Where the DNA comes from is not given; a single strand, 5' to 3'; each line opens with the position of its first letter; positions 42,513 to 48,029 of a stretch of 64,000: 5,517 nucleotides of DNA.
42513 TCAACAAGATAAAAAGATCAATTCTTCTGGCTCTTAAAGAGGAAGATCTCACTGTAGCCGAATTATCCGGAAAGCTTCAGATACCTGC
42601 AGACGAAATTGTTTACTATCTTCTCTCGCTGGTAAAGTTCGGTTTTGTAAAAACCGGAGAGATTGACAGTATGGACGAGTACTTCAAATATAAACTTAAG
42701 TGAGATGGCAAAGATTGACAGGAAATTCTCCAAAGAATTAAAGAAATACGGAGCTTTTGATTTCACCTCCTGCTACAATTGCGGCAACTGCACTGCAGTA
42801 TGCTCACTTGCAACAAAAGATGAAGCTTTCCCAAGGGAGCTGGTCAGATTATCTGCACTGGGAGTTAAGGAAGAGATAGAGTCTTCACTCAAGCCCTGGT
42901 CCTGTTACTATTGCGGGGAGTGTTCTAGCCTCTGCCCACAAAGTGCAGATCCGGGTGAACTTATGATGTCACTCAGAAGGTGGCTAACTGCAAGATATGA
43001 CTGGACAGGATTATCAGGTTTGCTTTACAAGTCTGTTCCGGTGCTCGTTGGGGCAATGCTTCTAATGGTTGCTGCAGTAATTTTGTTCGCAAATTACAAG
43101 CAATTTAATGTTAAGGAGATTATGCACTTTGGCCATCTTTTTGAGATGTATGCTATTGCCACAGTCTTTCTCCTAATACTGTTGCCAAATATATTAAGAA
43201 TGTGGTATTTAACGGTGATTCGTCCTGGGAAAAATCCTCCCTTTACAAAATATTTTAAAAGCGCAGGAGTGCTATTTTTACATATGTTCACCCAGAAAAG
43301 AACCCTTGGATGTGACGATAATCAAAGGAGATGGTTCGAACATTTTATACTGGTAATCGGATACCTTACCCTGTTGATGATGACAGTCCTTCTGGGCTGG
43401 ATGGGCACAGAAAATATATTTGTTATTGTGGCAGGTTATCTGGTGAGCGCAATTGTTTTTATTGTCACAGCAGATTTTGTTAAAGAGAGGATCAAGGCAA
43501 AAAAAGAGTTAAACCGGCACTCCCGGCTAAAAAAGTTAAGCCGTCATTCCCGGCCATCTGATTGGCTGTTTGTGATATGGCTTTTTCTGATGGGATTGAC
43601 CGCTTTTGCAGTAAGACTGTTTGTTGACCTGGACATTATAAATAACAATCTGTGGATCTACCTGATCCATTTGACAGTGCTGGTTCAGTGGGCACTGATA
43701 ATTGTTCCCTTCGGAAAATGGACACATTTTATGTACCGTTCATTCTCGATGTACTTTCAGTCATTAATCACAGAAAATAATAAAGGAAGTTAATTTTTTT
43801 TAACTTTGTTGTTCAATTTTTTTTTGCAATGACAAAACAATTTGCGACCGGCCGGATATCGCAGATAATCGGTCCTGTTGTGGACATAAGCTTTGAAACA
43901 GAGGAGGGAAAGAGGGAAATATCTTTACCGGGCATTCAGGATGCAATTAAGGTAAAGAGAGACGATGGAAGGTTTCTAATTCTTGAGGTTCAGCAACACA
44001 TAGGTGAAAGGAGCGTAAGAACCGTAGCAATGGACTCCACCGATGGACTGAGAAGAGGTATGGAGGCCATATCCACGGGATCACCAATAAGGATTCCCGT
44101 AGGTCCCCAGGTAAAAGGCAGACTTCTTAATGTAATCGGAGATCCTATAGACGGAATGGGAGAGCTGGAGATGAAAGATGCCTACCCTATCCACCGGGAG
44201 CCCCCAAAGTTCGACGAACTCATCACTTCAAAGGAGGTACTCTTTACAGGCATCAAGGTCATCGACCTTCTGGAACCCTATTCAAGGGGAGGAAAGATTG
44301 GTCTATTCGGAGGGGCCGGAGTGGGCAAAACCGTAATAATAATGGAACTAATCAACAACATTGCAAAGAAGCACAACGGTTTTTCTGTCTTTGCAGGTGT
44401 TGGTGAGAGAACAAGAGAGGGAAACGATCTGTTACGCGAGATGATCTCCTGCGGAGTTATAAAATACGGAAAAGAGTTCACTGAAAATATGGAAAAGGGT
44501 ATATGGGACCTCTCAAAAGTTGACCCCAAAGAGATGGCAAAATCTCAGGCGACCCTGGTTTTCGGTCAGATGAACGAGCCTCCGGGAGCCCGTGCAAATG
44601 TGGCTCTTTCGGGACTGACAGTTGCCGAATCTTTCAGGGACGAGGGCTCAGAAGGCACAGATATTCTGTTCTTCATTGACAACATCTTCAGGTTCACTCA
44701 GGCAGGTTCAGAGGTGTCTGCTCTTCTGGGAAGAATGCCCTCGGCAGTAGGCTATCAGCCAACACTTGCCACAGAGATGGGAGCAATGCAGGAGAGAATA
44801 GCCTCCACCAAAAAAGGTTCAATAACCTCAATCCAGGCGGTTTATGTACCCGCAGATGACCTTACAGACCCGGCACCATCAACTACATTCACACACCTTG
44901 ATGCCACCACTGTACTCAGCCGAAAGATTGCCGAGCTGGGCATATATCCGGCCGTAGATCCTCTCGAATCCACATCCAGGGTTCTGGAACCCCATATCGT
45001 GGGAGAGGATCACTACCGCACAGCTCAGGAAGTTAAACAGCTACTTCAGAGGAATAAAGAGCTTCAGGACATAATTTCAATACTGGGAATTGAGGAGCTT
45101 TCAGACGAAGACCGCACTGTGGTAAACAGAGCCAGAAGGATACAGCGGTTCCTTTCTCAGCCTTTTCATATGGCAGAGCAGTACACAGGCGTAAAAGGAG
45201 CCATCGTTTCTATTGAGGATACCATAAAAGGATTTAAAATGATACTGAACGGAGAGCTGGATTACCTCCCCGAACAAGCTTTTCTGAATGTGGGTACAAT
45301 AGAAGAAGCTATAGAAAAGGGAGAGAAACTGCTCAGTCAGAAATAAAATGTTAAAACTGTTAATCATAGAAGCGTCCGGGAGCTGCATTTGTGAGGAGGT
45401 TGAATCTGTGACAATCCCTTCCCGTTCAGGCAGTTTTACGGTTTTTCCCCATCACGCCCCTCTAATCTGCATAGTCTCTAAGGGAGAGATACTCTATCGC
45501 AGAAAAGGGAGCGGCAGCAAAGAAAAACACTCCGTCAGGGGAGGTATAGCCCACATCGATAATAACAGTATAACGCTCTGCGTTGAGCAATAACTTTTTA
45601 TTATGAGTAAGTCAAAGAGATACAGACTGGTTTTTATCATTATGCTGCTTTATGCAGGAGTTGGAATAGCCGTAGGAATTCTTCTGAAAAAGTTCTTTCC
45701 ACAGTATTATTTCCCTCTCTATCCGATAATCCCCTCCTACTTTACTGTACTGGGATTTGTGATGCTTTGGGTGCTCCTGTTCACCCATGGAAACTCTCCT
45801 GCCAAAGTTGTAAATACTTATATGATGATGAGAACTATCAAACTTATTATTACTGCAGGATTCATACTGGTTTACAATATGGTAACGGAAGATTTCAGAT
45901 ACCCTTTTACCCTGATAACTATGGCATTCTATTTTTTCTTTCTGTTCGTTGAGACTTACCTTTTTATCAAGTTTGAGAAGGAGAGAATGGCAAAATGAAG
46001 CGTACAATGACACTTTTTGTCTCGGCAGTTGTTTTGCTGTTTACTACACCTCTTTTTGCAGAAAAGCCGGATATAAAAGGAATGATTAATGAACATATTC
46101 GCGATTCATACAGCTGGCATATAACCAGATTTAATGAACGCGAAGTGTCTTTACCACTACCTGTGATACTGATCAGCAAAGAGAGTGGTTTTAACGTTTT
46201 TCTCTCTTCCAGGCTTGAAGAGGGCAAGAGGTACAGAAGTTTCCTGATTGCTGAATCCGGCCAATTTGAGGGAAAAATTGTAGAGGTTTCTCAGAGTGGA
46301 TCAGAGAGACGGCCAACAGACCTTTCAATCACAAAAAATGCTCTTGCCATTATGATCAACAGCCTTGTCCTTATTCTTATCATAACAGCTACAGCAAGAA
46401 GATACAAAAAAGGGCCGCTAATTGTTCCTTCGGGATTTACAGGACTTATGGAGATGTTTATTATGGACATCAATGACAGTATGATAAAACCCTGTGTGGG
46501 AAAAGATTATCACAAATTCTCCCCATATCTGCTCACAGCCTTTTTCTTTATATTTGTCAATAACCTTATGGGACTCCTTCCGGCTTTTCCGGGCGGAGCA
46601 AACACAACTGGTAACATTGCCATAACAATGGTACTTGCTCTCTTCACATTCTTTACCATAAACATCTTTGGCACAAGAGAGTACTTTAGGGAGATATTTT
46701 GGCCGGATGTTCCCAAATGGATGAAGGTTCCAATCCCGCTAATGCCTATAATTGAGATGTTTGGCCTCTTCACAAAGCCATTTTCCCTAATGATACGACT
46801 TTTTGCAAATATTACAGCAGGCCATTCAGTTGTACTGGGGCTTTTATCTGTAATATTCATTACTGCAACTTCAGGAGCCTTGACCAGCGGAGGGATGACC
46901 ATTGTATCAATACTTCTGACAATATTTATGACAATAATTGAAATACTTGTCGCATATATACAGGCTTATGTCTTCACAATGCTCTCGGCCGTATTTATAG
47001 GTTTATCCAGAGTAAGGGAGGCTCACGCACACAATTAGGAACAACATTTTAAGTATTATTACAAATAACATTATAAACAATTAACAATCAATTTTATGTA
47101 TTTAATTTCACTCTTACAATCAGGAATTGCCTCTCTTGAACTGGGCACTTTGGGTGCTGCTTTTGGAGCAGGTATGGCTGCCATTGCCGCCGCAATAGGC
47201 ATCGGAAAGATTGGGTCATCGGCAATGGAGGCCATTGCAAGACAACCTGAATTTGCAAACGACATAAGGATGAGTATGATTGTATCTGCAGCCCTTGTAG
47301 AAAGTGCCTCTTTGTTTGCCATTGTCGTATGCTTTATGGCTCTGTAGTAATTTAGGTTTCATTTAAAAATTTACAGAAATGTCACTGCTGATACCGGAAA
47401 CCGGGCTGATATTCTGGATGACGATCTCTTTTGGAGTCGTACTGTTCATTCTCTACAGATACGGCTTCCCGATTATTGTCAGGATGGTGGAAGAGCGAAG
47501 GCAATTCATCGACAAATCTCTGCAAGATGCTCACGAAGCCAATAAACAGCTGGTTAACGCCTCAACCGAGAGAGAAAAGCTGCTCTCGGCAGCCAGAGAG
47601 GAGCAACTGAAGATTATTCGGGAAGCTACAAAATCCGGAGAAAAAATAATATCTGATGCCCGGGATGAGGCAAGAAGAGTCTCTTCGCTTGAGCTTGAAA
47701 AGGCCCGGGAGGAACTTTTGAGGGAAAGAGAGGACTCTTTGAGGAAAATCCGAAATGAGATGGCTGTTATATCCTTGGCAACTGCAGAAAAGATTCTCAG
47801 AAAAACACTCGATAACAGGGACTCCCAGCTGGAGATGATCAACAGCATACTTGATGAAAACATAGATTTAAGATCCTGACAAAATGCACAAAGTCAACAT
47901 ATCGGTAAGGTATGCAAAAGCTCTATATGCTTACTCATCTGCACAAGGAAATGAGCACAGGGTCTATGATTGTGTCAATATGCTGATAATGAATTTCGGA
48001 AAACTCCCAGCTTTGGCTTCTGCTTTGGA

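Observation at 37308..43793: Qmo-like quinone-coupled HdrA complex with a persulfide relay in a Bacteroidales genome, with no HdrB/Apr/Dsr partner in the window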

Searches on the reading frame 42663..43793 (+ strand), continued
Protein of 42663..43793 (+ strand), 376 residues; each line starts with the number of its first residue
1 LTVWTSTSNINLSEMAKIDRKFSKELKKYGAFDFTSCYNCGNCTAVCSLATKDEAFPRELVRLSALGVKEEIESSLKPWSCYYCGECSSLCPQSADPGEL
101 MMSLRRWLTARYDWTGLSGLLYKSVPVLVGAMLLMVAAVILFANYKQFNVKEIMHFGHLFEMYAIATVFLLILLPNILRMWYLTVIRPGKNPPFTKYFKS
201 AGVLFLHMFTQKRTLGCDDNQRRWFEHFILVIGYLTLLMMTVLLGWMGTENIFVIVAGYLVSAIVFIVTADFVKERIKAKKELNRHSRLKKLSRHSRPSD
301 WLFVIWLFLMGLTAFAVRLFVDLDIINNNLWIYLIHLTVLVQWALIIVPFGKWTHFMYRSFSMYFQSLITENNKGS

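Call 49: search_protein_families(library=pfam, proteins=[L062:5017-7761:+, L062:7797-9995:+], max_evalue=0.00001)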
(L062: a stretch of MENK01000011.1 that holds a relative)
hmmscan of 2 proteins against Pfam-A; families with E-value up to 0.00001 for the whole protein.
L062:5017-7761:+ (914 aa): 14 families
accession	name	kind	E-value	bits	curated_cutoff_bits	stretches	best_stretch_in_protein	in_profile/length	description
PF07992.20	Pyr_redox_2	-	8e-49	167.1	26.1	1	252-546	1-291/291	Pyridine nucleotide-disulphide oxidoreductase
PF13738.12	Pyr_redox_3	-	1.2e-19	71.1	30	1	307-530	103-305/305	Pyridine nucleotide-disulphide oxidoreductase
PF12831.13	FAD_oxidored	-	1.4e-16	61.3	27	1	10-46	2-38/416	FAD dependent oxidoreductase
PF13450.12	NAD_binding_8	-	8.8e-16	58.4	21.9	1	256-290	1-35/68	NAD(P)-binding Rossmann-like domain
PF14691.11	Fer4_20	-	5.7e-14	52.3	25.8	1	159-234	30-108/113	Dihydroprymidine dehydrogenase domain II, 4Fe-4S cluster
PF01266.30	DAO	-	1.8e-13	51.2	27.9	1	253-287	1-35/353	FAD dependent oxidoreductase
PF00070.33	Pyr_redox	-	2.5e-13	50.8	22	0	382-446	1-68/82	Pyridine nucleotide-disulphide oxidoreductase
PF01134.28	GIDA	-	1.6e-12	47.7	22.1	0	11-41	3-33/391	Glucose inhibited division protein A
PF00890.30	FAD_binding_2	-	3.9e-11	43.2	20.4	0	254-288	2-36/414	FAD binding domain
PF03486.20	HI0933_like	-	7.6e-11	42.4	50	0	253-290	2-39/244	HI0933-like protein Rossmann domain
PF01262.27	AlaDh_PNT_C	-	1.4e-09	38.2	23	0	379-411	27-58/214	Alanine dehydrogenase/PNT, C-terminal domain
PF01946.23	Thi4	-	2.2e-09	37.4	26.2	0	252-290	18-57/235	Thi4 family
PF13241.12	NAD_binding_7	-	9.7e-08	33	22.1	0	377-423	4-46/104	Putative NAD(P)-binding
PF01593.30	Amino_oxidase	-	3.9e-07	30.1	19.8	0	262-288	2-28/443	Flavin containing amine oxidoreductase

L062:7797-9995:+ (732 aa): 11 families
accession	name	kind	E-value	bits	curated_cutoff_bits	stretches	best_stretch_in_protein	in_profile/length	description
PF14697.11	Fer4_21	-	5e-12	46.2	35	1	570-626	1-58/59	4Fe-4S dicluster domain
PF07992.20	Pyr_redox_2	-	5.6e-12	46.1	26.1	1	144-222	2-78/291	Pyridine nucleotide-disulphide oxidoreductase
PF12831.13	FAD_oxidored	-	7.8e-10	39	27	1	145-206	2-65/416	FAD dependent oxidoreductase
PF00037.32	Fer4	-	1.2e-09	38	21.1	1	604-626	2-24/24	4Fe-4S binding domain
PF12837.12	Fer4_6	-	2.4e-08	34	25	0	602-625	1-24/24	4Fe-4S binding domain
PF13484.11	Fer4_16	-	8.5e-08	33.3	30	0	610-637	2-31/66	4Fe-4S double cluster binding domain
PF12838.12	Fer4_7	-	3.2e-07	31.2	27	1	577-624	2-52/52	4Fe-4S dicluster domain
PF00890.30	FAD_binding_2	-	2.3e-06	27.5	20.4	1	145-182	2-39/414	FAD binding domain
PF13450.12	NAD_binding_8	-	2.6e-06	28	21.9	0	147-186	1-40/68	NAD(P)-binding Rossmann-like domain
PF12797.12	Fer4_2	-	3.3e-06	27.1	24.5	0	605-622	5-22/22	4Fe-4S binding domain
PF25160.1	LdpA_Fe-S-bd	-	3.5e-06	27.2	27.6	0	604-628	22-46/49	LdpA Fe-S cluster-binding domain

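Call 69: predict_structure(alignment_id=A1)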
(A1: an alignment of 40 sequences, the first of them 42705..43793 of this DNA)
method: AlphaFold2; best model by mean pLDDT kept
length: 362 residues; sequences in the alignment: 40
mean_pLDDT: 83.0   pTM: 0.83
mean pLDDT of the five models: 83.0, 82.4, 80.9, 79.4, 78.0
residues with pLDDT >= 90: 182; 70-90: 110; 50-70: 51; < 50: 19
segments of 3 or more residues with pLDDT < 50: 72-74, 272-280, 358-362
pLDDT, mean of each block of 10 residues (from residue 1): 72 80 65 55 77 89 77 52 77 93 91 94 98 96 94 94 96 92 91 76 67 86 91 93 93 89 72 44 74 92 95 96 96 88 90 73 33
secondary structure, 60 per line:
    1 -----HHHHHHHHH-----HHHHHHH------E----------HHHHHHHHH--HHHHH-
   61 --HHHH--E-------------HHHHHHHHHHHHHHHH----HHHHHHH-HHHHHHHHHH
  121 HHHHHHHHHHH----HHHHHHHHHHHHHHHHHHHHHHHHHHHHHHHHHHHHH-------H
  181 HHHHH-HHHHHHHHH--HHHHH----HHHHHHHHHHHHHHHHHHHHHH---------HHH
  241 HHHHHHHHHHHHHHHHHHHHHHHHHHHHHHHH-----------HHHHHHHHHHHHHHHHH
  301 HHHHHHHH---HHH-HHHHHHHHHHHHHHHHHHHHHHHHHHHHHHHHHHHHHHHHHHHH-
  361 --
elements in order: H6-14 H20-26 H44-52 H55-59 H63-66 H83-98 H103-109 H111-131 H136-172 H180-185 H187-195 H198-202 H207-228 H238-272 H284-308 H316-359

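Call 72: fold_search(model_id=the predicted structure, library=pdb)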
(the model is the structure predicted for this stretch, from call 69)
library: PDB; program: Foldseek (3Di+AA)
matches with E <= 10: 169; with E <= 0.001: 0
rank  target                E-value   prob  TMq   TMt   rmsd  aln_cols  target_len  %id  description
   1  1y5i_C                1.2e-01  1.00  0.29  0.45  11.3       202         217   13  The crystal structure of the NarGHI mutant NarI-K86A (released 2005-03-08)
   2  1y5l_C                1.3e-01  1.00  0.29  0.47  10.3       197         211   12  The crystal structure of the NarGHI mutant NarI-H66Y (released 2005-03-08)
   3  3ir5_C                1.6e-01  1.00  0.29  0.45  10.6       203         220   12  Crystal structure of NarGHI mutant NarG-H49C (released 2010-01-05)
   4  1siw_C                1.6e-01  1.00  0.29  0.45  11.3       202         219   11  Crystal structure of the apomolybdo-NarGHI (released 2004-06-08)
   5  1y4z_C                1.9e-01  1.00  0.29  0.46   9.2       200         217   13  The crystal structure of Nitrate Reductase A, NarGHI, in complex with the Q-site inhibitor pentachlorophenol (released 2005-03-08)
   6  3egw_C                2.9e-01  0.99  0.29  0.44  10.6       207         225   11  The crystal structure of the NarGHI mutant NarH - C16A (released 2010-03-02)
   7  1q16_C                3.7e-01  0.98  0.28  0.44  10.6       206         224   11  Crystal structure of Nitrate Reductase A, NarGHI, from Escherichia coli (released 2003-10-07)
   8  3ir6_C                4.1e-01  0.98  0.29  0.44   9.7       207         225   12  Crystal structure of NarGHI mutant NarG-H49S (released 2010-01-05)
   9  9ojn                  5.5e-01  0.94  0.35  0.19   7.8       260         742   15  Structure of Mycobacterium smegmatis EtfD (released 2025-05-21)
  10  7p5m_A                7.4e-01  0.07  0.13  0.12  34.1       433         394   12  Cryo-EM structure of human TTYH2 in lipid nanodiscs (released 2021-08-11)
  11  6iqu_A                1.2e+00  0.12  0.15  0.19  19.9       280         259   11  Crystal structure of Prc with PDZ domain deletion in complex with NlpI (released 2019-07-24)
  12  8t3o_R                1.2e+00  0.06  0.11  0.13  21.4       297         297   14  Cryo-EM structure of the TUG-891 bound FFA4-Gq complex (released 2024-01-17)
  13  7tzf_R                1.4e+00  0.20  0.23  0.23  17.2       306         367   11  Human Amylin3 Receptor in complex with Gs and rat amylin peptide (released 2022-03-23)
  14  7p3r_B                1.6e+00  0.04  0.11  0.11  38.0       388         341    9  Helical structure of the toxin MakA from Vibrio cholera (released 2022-02-23)
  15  8rwd                  1.8e+00  0.08  0.12  0.11  26.6       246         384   12  Crystal structure of the adenosine A2A receptor in complex with the synthetic photoswitch 'StilSwitch3 (released 2025-01-08)
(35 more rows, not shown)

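Call 87: find_encoding_contigs(protein=P0137, flank=8000, max_places=1)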
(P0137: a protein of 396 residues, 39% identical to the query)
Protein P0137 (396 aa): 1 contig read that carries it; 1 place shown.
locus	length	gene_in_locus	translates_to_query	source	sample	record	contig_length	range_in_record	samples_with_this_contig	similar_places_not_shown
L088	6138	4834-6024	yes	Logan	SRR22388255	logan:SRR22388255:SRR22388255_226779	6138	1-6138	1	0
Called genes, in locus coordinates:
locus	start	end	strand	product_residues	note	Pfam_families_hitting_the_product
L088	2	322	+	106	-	?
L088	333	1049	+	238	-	PF02811:PHP, PF13263:PHP_C (weak)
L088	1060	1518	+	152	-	PF02518:HATPase_c, PF13589:HATPase_c_3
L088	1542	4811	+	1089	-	PF13510:Fer2_4, PF14697:Fer4_21 (faint), PF00890:FAD_binding_2, PF07992:Pyr_redox_2, PF12831:FAD_oxidored (weak), PF13450:NAD_binding_8 (weak), PF12838:Fer4_7, PF13187:Fer4_9 (weak), +6 more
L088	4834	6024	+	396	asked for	-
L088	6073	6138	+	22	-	?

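Call 88: find_encoding_contigs(protein=P0148, flank=8000, max_places=1)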
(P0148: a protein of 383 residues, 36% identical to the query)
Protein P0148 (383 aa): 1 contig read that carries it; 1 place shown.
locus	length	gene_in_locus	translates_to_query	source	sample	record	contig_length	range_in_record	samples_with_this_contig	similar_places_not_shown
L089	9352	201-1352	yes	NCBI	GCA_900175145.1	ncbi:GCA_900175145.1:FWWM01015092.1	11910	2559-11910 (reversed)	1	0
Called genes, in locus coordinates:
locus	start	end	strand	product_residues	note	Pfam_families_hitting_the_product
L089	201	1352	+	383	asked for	PF12838:Fer4_7 (faint), PF13183:Fer4_8 (weak), PF13187:Fer4_9 (weak), PF13237:Fer4_10 (weak)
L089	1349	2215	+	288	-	PF00890:FAD_binding_2 (weak), PF07992:Pyr_redox_2 (weak), PF12831:FAD_oxidored, PF13450:NAD_binding_8 (weak), PF00037:Fer4 (weak), PF12797:Fer4_2 (weak), PF01257:2Fe-2S_thioredx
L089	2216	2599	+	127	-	-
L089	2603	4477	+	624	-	PF01257:2Fe-2S_thioredx (weak), PF01512:Complex1_51K, PF10531:SLBB (weak), PF10589:NADH_4Fe-4S, PF00037:Fer4, PF13237:Fer4_10, PF14697:Fer4_21, PF12838:Fer4_7, +5 more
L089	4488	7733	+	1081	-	PF13510:Fer2_4, PF14697:Fer4_21 (weak), PF13738:Pyr_redox_3 (weak), PF00890:FAD_binding_2, PF01266:DAO, PF07992:Pyr_redox_2, PF13450:NAD_binding_8, PF12838:Fer4_7, +7 more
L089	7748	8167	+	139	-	PF02662:FlpD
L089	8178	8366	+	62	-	-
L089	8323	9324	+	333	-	PF01058:Oxidored_q6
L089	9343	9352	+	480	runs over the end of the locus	PF27537:HoxH, PF00374:NiFeSe_Hases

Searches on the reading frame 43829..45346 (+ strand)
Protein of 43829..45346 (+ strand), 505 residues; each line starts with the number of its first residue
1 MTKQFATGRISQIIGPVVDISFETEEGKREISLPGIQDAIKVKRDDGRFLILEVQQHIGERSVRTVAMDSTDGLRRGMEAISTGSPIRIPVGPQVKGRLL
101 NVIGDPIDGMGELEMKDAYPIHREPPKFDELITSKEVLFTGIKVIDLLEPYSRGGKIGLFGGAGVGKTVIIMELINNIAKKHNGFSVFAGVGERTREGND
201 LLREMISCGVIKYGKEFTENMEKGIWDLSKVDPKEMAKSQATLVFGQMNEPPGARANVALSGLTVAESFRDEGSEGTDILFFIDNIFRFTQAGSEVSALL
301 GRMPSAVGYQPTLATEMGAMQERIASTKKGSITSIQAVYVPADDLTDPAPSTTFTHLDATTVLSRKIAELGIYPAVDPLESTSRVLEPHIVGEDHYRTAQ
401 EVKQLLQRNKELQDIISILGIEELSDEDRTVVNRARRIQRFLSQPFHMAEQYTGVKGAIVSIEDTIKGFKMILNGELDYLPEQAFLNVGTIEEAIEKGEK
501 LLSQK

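Call 89: search_protein_families(library=pfam, proteins=[window:43829-45346:+], max_evalue=0.000001)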
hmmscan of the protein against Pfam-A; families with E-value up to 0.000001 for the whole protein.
window:43829-45346:+ (505 aa): 3 families
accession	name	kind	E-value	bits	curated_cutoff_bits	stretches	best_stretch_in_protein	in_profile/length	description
PF00006.31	ATP-synt_ab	-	2.4e-64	217.3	29.5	1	141-383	1-213/213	ATP synthase alpha/beta family, nucleotide-binding domain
PF22919.1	ATP-synt_VA_C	-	1.5e-16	60.7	24.7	1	390-477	7-97/101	C-terminal domain of V and A type ATP synthase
PF02874.29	ATP-synt_ab_N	-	1.6e-15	57.8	20.9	1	10-84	1-69/69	ATP synthase alpha/beta family, beta-barrel domain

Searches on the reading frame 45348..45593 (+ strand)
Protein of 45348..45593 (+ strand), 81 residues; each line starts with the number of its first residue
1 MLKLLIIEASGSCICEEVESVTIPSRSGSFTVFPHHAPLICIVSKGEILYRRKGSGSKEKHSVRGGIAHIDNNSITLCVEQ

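Call 89: search_protein_families(library=pfam, proteins=[window:45348-45593:+], max_evalue=0.000001)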
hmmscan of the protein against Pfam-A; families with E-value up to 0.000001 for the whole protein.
window:45348-45593:+ (81 aa): 1 family
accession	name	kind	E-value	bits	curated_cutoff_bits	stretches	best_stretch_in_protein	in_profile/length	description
PF02823.21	ATP-synt_DE_N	-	2.1e-15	56.9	27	1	2-80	1-78/80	ATP synthase, Delta/Epsilon chain, beta-sandwich domain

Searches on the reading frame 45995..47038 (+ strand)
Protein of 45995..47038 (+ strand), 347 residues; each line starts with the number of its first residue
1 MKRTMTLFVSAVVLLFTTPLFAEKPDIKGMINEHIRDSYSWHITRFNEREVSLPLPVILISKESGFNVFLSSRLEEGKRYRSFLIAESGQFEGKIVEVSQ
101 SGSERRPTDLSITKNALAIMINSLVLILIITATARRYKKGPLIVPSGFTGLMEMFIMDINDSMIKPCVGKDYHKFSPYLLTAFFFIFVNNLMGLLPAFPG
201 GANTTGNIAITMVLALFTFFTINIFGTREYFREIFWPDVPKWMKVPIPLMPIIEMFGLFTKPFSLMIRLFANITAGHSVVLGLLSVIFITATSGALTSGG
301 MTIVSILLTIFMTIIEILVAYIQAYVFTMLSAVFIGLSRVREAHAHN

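Call 89: search_protein_families(library=pfam, proteins=[window:45995-47038:+], max_evalue=0.000001)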
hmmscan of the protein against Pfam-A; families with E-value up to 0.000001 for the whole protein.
window:45995-47038:+ (347 aa): 1 family
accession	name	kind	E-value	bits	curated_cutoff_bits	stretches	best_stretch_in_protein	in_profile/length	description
PF00119.25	ATP-synt_A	-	1.3e-56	192.4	33.9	1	119-335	3-216/217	ATP synthase A chain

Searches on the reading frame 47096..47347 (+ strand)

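Call 89: search_protein_families(library=pfam, proteins=[window:47096-47347:+], max_evalue=0.000001)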
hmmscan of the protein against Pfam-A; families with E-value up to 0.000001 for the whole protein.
window:47096-47347:+ (83 aa): 1 family
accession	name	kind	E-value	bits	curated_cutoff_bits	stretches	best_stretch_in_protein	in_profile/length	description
PF00137.26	ATP-synt_C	-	9.9e-17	61.4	24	1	19-81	1-59/60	ATP synthase subunit C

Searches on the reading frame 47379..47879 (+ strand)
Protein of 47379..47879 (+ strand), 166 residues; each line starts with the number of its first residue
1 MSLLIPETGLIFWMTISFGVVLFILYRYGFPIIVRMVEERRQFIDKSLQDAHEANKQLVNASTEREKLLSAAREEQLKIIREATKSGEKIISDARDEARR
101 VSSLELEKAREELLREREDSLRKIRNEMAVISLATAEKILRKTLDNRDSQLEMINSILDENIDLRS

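Call 89: search_protein_families(library=pfam, proteins=[window:47379-47879:+], max_evalue=0.000001)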
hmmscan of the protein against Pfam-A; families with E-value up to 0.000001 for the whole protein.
window:47379-47879:+ (166 aa): 2 families
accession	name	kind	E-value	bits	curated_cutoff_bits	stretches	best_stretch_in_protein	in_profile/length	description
PF00430.23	ATP-synt_B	-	4.6e-20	72.5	28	1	11-140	2-131/132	ATP synthase B/B' CF(0)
PF05405.19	Mt_ATP-synt_B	-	4.5e-07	30.1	21.7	1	14-129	19-134/163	Mitochondrial ATP synthase B chain precursor (ATP-synt_B)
